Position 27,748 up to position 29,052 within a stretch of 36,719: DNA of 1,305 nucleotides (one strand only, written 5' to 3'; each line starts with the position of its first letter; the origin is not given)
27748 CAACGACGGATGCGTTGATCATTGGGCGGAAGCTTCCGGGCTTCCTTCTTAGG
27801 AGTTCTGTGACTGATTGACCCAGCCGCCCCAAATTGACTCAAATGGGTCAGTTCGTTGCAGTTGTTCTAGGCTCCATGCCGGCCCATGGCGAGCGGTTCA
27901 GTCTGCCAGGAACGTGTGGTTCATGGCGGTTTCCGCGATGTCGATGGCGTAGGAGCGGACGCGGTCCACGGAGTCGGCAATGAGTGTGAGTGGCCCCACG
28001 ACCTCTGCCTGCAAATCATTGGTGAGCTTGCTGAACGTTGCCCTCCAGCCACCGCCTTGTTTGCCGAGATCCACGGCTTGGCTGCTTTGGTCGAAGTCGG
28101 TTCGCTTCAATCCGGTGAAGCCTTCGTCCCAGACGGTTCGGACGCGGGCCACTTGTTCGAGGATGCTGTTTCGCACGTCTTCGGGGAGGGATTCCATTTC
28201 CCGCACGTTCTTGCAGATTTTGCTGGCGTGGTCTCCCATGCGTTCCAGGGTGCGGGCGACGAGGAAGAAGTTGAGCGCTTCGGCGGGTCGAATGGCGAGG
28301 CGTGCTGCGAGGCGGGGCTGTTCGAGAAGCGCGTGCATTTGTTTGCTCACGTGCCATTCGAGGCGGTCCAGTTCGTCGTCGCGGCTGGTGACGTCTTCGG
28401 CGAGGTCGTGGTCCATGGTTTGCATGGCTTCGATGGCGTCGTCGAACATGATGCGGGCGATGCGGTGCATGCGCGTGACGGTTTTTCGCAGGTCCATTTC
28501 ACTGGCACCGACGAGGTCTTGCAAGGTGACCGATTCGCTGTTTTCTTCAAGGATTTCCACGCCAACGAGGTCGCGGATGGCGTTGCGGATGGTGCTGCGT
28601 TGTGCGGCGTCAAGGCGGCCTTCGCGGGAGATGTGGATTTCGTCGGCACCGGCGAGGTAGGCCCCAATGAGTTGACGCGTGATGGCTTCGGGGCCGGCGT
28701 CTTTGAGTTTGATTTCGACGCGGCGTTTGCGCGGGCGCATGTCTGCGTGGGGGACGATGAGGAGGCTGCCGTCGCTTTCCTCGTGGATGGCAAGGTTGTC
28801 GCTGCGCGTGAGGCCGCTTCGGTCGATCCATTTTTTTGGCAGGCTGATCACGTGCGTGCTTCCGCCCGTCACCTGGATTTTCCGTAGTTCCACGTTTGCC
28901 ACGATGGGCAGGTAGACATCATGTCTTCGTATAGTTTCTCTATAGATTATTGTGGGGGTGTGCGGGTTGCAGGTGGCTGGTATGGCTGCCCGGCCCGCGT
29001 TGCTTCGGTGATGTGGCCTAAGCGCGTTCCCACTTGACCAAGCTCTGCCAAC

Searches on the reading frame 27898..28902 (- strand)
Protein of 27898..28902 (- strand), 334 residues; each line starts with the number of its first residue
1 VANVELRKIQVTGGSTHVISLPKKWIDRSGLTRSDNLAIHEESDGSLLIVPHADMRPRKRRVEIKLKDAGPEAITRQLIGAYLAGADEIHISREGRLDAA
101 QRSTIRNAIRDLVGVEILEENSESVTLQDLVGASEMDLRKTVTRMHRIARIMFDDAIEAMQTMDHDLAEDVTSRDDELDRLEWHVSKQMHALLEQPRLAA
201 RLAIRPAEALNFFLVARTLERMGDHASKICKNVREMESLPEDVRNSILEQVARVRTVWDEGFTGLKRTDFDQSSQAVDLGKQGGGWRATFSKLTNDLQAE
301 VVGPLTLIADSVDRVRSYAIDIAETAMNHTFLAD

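Call 14: search_protein_families(library=pfam, proteins=[window:27898-28902:-])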
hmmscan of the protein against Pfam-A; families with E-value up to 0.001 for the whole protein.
window:27898-28902:- (334 aa): 2 families
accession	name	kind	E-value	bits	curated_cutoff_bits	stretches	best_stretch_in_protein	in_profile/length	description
PF01895.24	PhoU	-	8.1e-21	74.6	23.5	1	142-233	1-89/89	PhoU domain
PF04014.23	MazE_antitoxin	-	1.4e-06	28.6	24.7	1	10-53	1-44/48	Antidote-toxin recognition MazE, bacterial antitoxin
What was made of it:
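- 27898..28902 (-): AbrB-PhoU gene, the candidate regulator. It has an N-terminal SpoVT/AbrB domain, a middle alpha/beta domain and a C-terminal PhoU six-helix bundle. The start is GTG 28902 (or GTG 28893). Pfam PhoU 8e-21 and MazE_antitoxin 1.4e-6, both above gathering score (call 14).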

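Call 15: find_homologous_proteins(query=window:27898-28902:-)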
Query window:27898-28902:- (334 aa): 317 proteins with E <= 0.001 among 8000 candidates; the best 120 are listed.
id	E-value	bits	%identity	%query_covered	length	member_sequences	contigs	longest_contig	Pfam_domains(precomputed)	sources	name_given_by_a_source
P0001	1.9e-199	679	93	100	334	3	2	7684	PF04014.24,PF01895.25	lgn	-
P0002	3.4e-172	590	81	100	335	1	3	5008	PF04014.24,PF01895.25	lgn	-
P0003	6.2e-167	573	80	100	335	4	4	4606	PF04014.24,PF01895.25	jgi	jgi:phosphate uptake regulator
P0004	3.3e-151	521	74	98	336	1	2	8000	PF04014.24,PF01895.25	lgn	-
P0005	9.4e-148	510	72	99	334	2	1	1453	PF04014.24,PF01895.25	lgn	-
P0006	1.3e-147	509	72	99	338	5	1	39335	PF04014.24,PF01895.25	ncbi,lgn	ncbi:MAG: PhoU domain-containing protein [Thermoplasmatota archaeon]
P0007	8.7e-147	507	72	99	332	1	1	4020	PF04014.24,PF01895.25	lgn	-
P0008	3.2e-146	505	71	98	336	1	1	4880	PF04014.24,PF01895.25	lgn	-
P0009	1.1e-145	503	70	100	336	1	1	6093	PF04014.24,PF01895.25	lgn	-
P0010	4.5e-145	501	71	98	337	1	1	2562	PF04014.24,PF01895.25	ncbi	-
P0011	2.8e-144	498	69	100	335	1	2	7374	PF04014.24,PF01895.25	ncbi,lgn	-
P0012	2.9e-143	495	69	100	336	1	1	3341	PF04014.24,PF01895.25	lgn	-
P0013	1.6e-142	493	69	100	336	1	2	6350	PF04014.24,PF01895.25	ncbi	-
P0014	6.7e-141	487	70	98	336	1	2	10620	PF04014.24,PF01895.25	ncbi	-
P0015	8.6e-141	487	69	99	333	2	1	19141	PF04014.24,PF01895.25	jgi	jgi:phosphate uptake regulator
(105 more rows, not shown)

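Call 17: find_related_loci(query=window:27898-28902:-, collection=genome_contigs, flank=10000)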
Query window:27898-28902:- (334 aa) in genome_contigs; peptide patterns used: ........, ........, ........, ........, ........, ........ (x = any residue, [..] = any of these).
137 stretches matched a pattern; 20 encode a relative of the query (tblastn E <= 1e-3); 20 distinct loci.
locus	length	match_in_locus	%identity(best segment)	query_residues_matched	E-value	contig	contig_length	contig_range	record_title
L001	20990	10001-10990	72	3-331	2e-157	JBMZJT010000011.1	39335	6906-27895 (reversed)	MAG: Thermoplasmatota archaeon isolate ME_XS_2301_3_bin15 ME_XS_2301_3_bin15_12, whole genome shotgun sequence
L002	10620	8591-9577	70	4-331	4e-152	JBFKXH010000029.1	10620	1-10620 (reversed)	MAG: Thermoplasmatota archaeon isolate Mix_sand24.2022.10.G.27 k141_1718022_length_10620_cov_9.5198, whole genome shotgu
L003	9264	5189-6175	68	4-331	7e-148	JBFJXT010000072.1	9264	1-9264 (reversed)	MAG: Thermoplasmatota archaeon isolate Mix_sand19.2022.05.G.64 k141_3804031_length_9264_cov_9.0000, whole genome shotgun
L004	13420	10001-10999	68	4-333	8e-148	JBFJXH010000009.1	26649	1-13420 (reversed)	MAG: Thermoplasmatota archaeon isolate Mix_sand19.2022.05.G.43 k141_3985966_length_26649_cov_17.4649, whole genome shotg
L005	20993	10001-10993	68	2-331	4e-147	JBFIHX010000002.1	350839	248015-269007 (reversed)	MAG: Thermoplasmatota archaeon isolate Mix_sand11.2021.09.Z.34 k141_3146699_length_350839_cov_33.0003, whole genome shot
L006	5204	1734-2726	67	4-331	1e-148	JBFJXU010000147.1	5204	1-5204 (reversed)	MAG: Thermoplasmatota archaeon isolate Mix_sand19.2022.05.G.66 k141_2084037_length_5204_cov_9.0000, whole genome shotgun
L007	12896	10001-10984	67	4-331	4e-147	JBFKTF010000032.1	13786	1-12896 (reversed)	MAG: Thermoplasmatota archaeon isolate Mix_sand23.2022.09.G.3 k141_3077960_length_13786_cov_11.2935, whole genome shotgu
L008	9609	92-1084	67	1-331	5e-146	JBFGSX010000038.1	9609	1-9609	MAG: Thermoplasmatota archaeon isolate Mix_sand05.2021.03.D.35 k141_2501314_length_9609_cov_9.1337, whole genome shotgun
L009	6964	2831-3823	67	1-331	4e-145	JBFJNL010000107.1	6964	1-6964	MAG: Thermoplasmatota archaeon isolate Mix_sand17.2022.03.Z.54 k141_1147540_length_6964_cov_18.1165, whole genome shotgu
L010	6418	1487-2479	67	1-331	2e-144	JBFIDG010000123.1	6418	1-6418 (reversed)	MAG: Thermoplasmatota archaeon isolate Mix_sand11.2021.09.D.38 k141_1069199_length_6418_cov_21.1921, whole genome shotgu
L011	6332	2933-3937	67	1-334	3e-143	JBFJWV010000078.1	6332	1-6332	MAG: Thermoplasmatota archaeon isolate Mix_sand19.2022.05.G.31 k141_2352079_length_6332_cov_11.0635, whole genome shotgu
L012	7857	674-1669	66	3-331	1e-140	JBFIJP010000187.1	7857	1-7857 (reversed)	MAG: Thermoplasmatota archaeon isolate Mix_sand11.2021.09.Z.89 k141_45947_length_7857_cov_25.8231, whole genome shotgun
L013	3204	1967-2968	67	1-331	8e-140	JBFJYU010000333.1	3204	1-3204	MAG: Thermoplasmatota archaeon isolate Mix_sand19.2022.05.G.95 k141_1011548_length_3204_cov_12.8293, whole genome shotgu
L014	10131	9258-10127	72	3-291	2e-133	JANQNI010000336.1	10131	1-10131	MAG: Thermoplasmatota archaeon isolate PL25a_bin.104 k99_5526808, whole genome shotgun sequence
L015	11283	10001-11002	59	1-331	4e-132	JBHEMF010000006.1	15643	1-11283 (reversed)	MAG: Thermoplasmatota archaeon isolate S2_bin.54.strict S2_NODE_6, whole genome shotgun sequence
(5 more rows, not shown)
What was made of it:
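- Checked: The organism is a Thermoplasmatota archaeon (calls 15, 17).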

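Call 49: find_related_loci(query=A1, collection=metagenome_contigs, flank=5000)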
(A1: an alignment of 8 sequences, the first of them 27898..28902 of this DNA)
Query A1 (334 aa) in metagenome_contigs; peptide patterns used: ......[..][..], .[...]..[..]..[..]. (x = any residue, [..] = any of these).
592 stretches matched a pattern; 434 encode a relative of the query (tblastn E <= 1e-3); the best 80 are kept; 80 distinct loci.
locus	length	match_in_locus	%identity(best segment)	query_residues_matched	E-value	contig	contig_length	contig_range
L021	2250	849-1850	58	1-331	8e-135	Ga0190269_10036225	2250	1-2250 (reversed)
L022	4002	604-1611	60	1-333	1e-129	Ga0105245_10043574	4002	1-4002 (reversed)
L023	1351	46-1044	59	3-333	3e-137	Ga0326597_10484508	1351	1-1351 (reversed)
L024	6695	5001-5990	38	4-331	1e-69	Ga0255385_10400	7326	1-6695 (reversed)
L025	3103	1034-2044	35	2-333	6e-65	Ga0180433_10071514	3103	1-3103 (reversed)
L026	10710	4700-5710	35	3-333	1e-63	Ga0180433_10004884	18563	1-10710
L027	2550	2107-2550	69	2-148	6e-62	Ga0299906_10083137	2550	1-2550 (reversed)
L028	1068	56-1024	34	4-328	1e-61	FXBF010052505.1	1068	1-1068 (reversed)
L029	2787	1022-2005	34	5-328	1e-54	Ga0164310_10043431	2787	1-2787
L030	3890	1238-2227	35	3-328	2e-54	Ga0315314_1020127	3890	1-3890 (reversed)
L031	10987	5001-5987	33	4-329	2e-54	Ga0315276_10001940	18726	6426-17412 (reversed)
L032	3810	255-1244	33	3-328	1e-54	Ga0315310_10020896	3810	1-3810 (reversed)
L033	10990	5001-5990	34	3-328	6e-54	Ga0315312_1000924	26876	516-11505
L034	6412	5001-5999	32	5-330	7e-54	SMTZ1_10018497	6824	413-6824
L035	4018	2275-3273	32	5-330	7e-54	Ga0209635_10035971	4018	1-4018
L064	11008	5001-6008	31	3-330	2e-49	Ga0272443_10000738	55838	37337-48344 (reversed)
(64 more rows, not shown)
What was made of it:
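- Tried and rejected: The single scan was spent on AbrB-PhoU homologues instead (call 49).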

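Call 57: search_solved_structures(query=window:27898-28902:-, max_evalue=0.01, show_alignments=1)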
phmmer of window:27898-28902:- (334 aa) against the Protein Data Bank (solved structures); distinct sequences matched with E-value up to 0.01: 3.
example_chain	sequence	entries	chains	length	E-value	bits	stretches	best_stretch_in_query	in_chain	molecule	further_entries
1t72_A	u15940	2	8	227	1.3e-09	41.2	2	138-232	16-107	Phosphate transport system protein phoU homolog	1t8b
4q25_A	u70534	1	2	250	2.6e-09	40.2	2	132-236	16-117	Phosphate-specific transport system accessory protein PhoU homolog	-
1xwm_A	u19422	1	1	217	1.1e-06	31.6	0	138-232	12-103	phosphate uptake regulator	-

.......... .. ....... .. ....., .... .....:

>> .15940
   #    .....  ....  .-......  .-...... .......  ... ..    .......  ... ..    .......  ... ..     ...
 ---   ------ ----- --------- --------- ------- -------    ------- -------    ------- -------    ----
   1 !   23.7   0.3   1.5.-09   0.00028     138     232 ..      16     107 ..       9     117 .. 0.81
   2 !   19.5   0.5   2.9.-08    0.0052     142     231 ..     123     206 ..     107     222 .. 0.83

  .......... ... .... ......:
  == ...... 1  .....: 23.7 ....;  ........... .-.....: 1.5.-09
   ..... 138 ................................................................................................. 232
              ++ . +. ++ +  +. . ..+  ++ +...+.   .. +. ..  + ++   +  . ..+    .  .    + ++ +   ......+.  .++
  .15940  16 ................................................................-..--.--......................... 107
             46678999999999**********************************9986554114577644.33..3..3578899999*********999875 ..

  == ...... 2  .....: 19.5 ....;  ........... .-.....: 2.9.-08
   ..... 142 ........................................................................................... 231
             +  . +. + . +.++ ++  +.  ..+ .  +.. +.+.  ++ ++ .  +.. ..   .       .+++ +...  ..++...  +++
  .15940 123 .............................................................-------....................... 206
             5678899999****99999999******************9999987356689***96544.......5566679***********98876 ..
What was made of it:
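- On AbrB(SpoVT)-PhoU fusion regulator (the protein next to copy 1): No solved structure of the fusion exists (call 57).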

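Call 58: search_protein_families(library=ncbifam, proteins=[window:27898-28902:-])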
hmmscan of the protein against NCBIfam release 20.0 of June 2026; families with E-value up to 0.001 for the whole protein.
window:27898-28902:- (334 aa): 2 families
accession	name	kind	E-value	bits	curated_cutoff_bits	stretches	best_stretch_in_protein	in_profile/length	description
TIGR02135.1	phoU_full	equivalog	1e-14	54.7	130.25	1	137-282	9-153/212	phosphate signaling complex protein PhoU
NF008332.0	PRK11115.1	equivalog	4.8e-07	29.5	342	1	137-253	20-133/239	phosphate signaling complex protein PhoU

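Call 63: search_dna_similar(query=window:27898-28902:-, collection=plasmids, mode=protein, max_rows=30, max_evalue=1e-8)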
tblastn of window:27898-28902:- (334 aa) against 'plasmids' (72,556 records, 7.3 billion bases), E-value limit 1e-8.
Records with a match: 31; places in all: 40; records where one place covers at least 80% of the query: 17.
Best place of each record, by identity: <60% 31.
By first word of the organism name: Haloferax 8; Halorussus 3; Natribaculum 3; Natrinema 2; Haladaptatus 2; Haloarcula 2; Halorientalis 2; Halostagnicola 1; Halococcus 1; Halomarina 1; and 6 more.
By predicted mobility (MOB-suite, as given by PLSDB): non-mobilizable 31.
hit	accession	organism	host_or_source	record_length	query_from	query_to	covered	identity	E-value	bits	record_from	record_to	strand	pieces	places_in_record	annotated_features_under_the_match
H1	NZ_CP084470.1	Natrinema salinisoli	cell culture,saline soil sediment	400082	4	327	97%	33.9%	3e-42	163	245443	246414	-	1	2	phosphate uptake regulator PhoU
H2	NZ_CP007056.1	Halostagnicola larsenii XH-48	-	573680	3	328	98%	33.7%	1e-33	138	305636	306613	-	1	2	phosphate uptake regulator PhoU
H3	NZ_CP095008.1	Halococcus dombrowskii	Direct from delivered sample,Rock salt ...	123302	1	327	98%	33.4%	1e-41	162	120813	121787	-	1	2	phosphate uptake regulator PhoU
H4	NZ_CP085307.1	Haladaptatus pallidirubidus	cell culture,saline soil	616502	3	327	97%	32.9%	2e-42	164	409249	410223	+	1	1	phosphate uptake regulator PhoU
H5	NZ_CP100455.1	Halomarina sp. BND7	cell culture,sediment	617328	4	331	98%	29.4%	4e-29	125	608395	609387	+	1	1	PhoU domain-containing protein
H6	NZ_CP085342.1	Haladaptatus halobius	cell culture,saline soil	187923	3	327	97%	29.5%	5e-37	148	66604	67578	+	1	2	phosphate uptake regulator PhoU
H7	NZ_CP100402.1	Halorussus aquaticus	cell culture,saline soil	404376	1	331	99%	27.6%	1e-22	105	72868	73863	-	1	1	phosphate uptake regulator PhoU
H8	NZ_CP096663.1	Halorussus limi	cell culture,saline soil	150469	1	331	99%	27.6%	2e-22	105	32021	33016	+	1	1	phosphate uptake regulator PhoU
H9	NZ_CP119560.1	Haloarcula halophila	cell culture,sediment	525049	4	329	98%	27.7%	9e-27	118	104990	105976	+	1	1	phosphate uptake regulator PhoU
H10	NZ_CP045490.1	Natronorubrum aibiense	single cell,Xinjiang Aibi Salt Lake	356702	4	327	97%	27.8%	5e-23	107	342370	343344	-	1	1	phosphate uptake regulator PhoU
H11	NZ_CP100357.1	Natronosalvus rutilus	cell culture,sediment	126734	4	328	97%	27.7%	2e-19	97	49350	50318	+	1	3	phosphate uptake regulator PhoU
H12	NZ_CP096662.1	Halorussus limi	cell culture,saline soil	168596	1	327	98%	27.1%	2e-27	120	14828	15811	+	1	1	phosphate uptake regulator PhoU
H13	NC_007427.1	Natronomonas pharaonis DSM 2160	-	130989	7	272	80%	33.3%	1e-28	123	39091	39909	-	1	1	phosphate uptake regulator PhoU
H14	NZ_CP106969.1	Haloferax alexandrinus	-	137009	2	329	98%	27.0%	2e-27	120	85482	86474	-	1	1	phosphate uptake regulator PhoU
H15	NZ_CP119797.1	Halomontanus rarus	cell culture,sediment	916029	7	264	77%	34.2%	3e-20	99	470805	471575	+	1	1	phosphate uptake regulator PhoU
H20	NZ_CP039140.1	Haloferax mediterranei ATCC 33500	Cell culture,Spain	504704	4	254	75%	32.5%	6e-23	107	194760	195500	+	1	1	phosphate uptake regulator PhoU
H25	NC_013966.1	Haloferax volcanii DS2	-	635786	3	262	78%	27.8%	1e-16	89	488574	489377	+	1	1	PhoU domain-containing protein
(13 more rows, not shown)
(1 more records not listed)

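Call 64: get_annotated_region(hit=H25, flank=7000)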
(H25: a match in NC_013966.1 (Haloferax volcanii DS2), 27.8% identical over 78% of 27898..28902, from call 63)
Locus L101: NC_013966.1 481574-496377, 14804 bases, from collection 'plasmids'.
description: Haloferax volcanii DS2 plasmid pHV4, complete sequence
organism: Haloferax volcanii DS2 (NCBI taxid 309800)
taxonomy: Archaea; Euryarchaeota; Halobacteria; Halobacteriales; Haloferacaceae; Haloferax; Haloferax volcanii; Haloferax volcanii DS2
host: -; source: -; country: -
typing (MOB-suite, as given by PLSDB): non-mobilizable
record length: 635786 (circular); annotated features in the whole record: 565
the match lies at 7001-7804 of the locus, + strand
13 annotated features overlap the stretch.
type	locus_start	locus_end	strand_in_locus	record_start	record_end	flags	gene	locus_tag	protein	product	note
CDS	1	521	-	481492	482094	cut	sod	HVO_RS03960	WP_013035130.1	superoxide dismutase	-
CDS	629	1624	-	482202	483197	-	-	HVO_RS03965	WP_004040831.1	hypothetical protein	-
CDS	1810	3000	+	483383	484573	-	-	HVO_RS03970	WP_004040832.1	substrate-binding domain-containing protein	-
CDS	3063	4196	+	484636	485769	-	pstC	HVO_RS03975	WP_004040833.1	phosphate ABC transporter permease subunit PstC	-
CDS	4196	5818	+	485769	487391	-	pstA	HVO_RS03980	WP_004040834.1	phosphate ABC transporter permease PstA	-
CDS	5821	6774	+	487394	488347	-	pstB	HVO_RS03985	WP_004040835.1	phosphate ABC transporter ATP-binding protein PstB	-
CDS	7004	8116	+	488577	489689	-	-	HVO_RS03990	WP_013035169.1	PhoU domain-containing protein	-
CDS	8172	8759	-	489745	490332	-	-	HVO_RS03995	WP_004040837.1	hypothetical protein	-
CDS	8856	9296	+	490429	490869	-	-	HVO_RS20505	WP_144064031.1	hypothetical protein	-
CDS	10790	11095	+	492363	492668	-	-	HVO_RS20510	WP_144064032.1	hypothetical protein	-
CDS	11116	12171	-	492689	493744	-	-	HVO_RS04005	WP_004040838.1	alanine--glyoxylate aminotransferase family protein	-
CDS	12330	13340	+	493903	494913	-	-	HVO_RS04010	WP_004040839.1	AIR synthase family protein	-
CDS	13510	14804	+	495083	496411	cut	-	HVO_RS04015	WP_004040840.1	cobyrinic acid a,c-diamide synthase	-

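Call 65: get_annotated_region(hit=H1, flank=7000)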
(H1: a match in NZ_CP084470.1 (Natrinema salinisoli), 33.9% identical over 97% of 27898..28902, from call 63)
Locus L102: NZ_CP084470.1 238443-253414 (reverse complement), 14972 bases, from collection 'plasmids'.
description: Natrinema salinisoli strain SLN56 plasmid unnamed1, complete sequence
organism: Natrinema salinisoli (NCBI taxid 2878535)
taxonomy: Archaea; Euryarchaeota; Halobacteria; Halobacteriales; Natrialbaceae; Natrinema; Natrinema salinisoli
host: -; source: cell culture,saline soil sediment; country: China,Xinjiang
typing (MOB-suite, as given by PLSDB): non-mobilizable; mating-pair formation MPF_T
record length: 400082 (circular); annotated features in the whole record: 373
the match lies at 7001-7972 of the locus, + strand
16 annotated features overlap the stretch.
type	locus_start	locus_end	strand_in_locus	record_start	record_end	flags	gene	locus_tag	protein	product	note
CDS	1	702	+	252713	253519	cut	-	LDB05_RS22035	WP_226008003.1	phosphonate ABC transporter ATP-binding protein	-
CDS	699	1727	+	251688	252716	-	phnE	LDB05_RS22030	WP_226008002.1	phosphonate ABC transporter, permease protein PhnE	GO:0015716 - organic phosphonate transport [Evidence IEA]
CDS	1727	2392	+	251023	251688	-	-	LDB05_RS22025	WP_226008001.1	DapH/DapD/GlmU-related protein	-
CDS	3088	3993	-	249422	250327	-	-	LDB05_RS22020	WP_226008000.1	PhoU family transcriptional regulator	-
CDS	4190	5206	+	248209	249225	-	-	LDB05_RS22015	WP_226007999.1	phosphate uptake regulator PhoU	-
CDS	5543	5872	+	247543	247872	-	-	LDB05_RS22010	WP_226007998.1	hypothetical protein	-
CDS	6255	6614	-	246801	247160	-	-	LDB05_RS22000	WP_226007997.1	hypothetical protein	-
CDS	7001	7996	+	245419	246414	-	-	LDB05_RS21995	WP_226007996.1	phosphate uptake regulator PhoU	-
CDS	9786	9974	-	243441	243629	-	-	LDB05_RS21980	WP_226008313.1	hypothetical protein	-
CDS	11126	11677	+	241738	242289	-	-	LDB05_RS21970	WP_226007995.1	hypothetical protein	-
CDS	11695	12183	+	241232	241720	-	-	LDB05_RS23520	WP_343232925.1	hypothetical protein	-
CDS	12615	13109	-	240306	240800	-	-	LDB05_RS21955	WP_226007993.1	cupin domain-containing protein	-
CDS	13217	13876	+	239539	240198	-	-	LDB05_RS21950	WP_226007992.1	helix-turn-helix domain-containing protein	-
CDS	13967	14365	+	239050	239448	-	-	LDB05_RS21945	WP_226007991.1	hypothetical protein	-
CDS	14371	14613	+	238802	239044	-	-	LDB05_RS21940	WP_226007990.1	HalOD1 output domain-containing protein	-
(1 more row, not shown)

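Call 71: get_annotated_region(hit=H2, flank=4000)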
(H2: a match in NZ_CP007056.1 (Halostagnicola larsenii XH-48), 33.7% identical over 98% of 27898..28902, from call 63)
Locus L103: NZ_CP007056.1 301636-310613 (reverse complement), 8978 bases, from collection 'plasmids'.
description: Halostagnicola larsenii XH-48 plasmid unnamed, complete sequence
organism: Halostagnicola larsenii XH-48 (NCBI taxid 797299)
taxonomy: Archaea; Euryarchaeota; Halobacteria; Halobacteriales; Natrialbaceae; Halostagnicola; Halostagnicola larsenii; Halostagnicola larsenii XH-48
host: -; source: -; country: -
typing (MOB-suite, as given by PLSDB): non-mobilizable
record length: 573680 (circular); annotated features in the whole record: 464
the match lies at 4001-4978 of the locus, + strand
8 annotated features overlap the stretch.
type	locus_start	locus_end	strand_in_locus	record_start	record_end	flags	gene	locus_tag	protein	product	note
CDS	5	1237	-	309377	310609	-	-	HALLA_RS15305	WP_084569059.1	FAD-dependent monooxygenase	-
CDS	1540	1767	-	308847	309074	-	-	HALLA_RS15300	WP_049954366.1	hypothetical protein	-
CDS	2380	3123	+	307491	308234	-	-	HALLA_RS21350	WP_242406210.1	hypothetical protein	-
CDS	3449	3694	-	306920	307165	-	-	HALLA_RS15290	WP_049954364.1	hypothetical protein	-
CDS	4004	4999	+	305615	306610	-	-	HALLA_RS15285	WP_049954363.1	phosphate uptake regulator PhoU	-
CDS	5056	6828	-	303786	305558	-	-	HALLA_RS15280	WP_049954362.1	aldehyde ferredoxin oxidoreductase C-terminal domain-containing protein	-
CDS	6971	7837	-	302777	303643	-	-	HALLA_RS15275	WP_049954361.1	aldo/keto reductase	-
CDS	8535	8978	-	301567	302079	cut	-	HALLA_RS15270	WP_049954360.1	hypothetical protein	-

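Call 72: get_annotated_region(hit=H3, flank=4000)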
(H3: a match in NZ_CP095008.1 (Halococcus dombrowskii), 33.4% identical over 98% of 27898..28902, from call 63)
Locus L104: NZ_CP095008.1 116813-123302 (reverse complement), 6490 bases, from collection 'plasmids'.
description: Halococcus dombrowskii strain H4 plasmid unnamed3, complete sequence
organism: Halococcus dombrowskii (NCBI taxid 179637)
taxonomy: Archaea; Euryarchaeota; Halobacteria; Halobacteriales; Halococcaceae; Halococcus; Halococcus dombrowskii
host: -; source: Direct from delivered sample,Rock salt from Permian period; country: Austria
typing (MOB-suite, as given by PLSDB): non-mobilizable
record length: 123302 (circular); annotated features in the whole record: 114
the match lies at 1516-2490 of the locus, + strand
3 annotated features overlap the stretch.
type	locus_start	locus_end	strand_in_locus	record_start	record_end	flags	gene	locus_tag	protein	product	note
CDS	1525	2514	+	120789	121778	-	-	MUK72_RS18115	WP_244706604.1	phosphate uptake regulator PhoU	-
CDS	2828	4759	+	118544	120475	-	-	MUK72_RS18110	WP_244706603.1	alkaline phosphatase D family protein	-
CDS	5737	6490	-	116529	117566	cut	-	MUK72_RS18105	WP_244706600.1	pentapeptide repeat-containing protein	-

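Call 73: get_annotated_region(hit=H4, flank=4000)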
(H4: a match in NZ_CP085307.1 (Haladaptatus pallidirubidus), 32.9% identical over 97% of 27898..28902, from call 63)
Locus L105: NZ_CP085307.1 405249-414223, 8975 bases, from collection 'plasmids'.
description: Haladaptatus pallidirubidus strain YIM 93656 plasmid unnamed6, complete sequence
organism: Haladaptatus pallidirubidus (NCBI taxid 1008152)
taxonomy: Archaea; Euryarchaeota; Halobacteria; Halobacteriales; Haladaptataceae; Haladaptatus; Haladaptatus pallidirubidus
host: -; source: cell culture,saline soil; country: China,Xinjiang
typing (MOB-suite, as given by PLSDB): non-mobilizable
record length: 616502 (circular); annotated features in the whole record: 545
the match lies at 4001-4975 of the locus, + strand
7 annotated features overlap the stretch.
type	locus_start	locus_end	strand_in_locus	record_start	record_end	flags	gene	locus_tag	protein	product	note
CDS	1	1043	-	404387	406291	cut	-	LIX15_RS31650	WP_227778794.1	alkaline phosphatase D family protein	-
CDS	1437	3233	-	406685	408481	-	-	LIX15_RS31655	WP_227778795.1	alkaline phosphatase PhoX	-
CDS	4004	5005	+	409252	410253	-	-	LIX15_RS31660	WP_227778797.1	phosphate uptake regulator PhoU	-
CDS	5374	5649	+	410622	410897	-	-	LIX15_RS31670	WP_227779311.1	hypothetical protein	-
CDS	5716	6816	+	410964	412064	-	-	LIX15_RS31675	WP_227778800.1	metallophosphoesterase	-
CDS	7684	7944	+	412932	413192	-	-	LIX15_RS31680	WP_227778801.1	ABC transporter permease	-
CDS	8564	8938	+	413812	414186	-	-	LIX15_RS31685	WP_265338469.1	luciferase family protein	-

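Call 74: get_annotated_region(hit=H13, flank=4000)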
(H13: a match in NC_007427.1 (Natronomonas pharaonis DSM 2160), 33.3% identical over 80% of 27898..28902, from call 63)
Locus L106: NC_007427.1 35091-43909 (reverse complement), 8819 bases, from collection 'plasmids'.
description: Natronomonas pharaonis DSM 2160 plasmid PL131, complete sequence
organism: Natronomonas pharaonis DSM 2160 (NCBI taxid 348780)
taxonomy: Archaea; Euryarchaeota; Halobacteria; Halobacteriales; Haloarculaceae; Natronomonas; Natronomonas pharaonis; Natronomonas pharaonis DSM 2160
host: -; source: -; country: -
typing (MOB-suite, as given by PLSDB): non-mobilizable
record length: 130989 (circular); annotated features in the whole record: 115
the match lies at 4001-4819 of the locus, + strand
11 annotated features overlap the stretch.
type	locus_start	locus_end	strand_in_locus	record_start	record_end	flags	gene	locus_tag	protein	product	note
CDS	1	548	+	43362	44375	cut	-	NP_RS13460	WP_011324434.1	PstS family phosphate ABC transporter substrate-binding protein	-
CDS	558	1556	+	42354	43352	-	pstC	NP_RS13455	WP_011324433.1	phosphate ABC transporter permease subunit PstC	-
CDS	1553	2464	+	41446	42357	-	pstA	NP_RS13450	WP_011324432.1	phosphate ABC transporter permease PstA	-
CDS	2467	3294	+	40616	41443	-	pstB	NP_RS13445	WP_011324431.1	phosphate ABC transporter ATP-binding protein PstB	-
CDS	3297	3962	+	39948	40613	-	phoU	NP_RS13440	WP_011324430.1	phosphate signaling complex protein PhoU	GO:0051049 - regulation of transport [Evidence IEA]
CDS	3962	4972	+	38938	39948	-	-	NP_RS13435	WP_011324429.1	phosphate uptake regulator PhoU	-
CDS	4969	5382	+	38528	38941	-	-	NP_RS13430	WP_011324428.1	low molecular weight phosphatase family protein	-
CDS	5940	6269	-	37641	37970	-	-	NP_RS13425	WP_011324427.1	type II toxin-antitoxin system PemK/MazF family toxin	-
CDS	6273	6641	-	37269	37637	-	-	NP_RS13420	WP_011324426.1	winged helix-turn-helix domain-containing protein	-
CDS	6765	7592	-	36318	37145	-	-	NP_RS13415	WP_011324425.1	hypothetical protein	-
CDS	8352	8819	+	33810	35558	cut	-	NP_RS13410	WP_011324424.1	PAS domain S-box protein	-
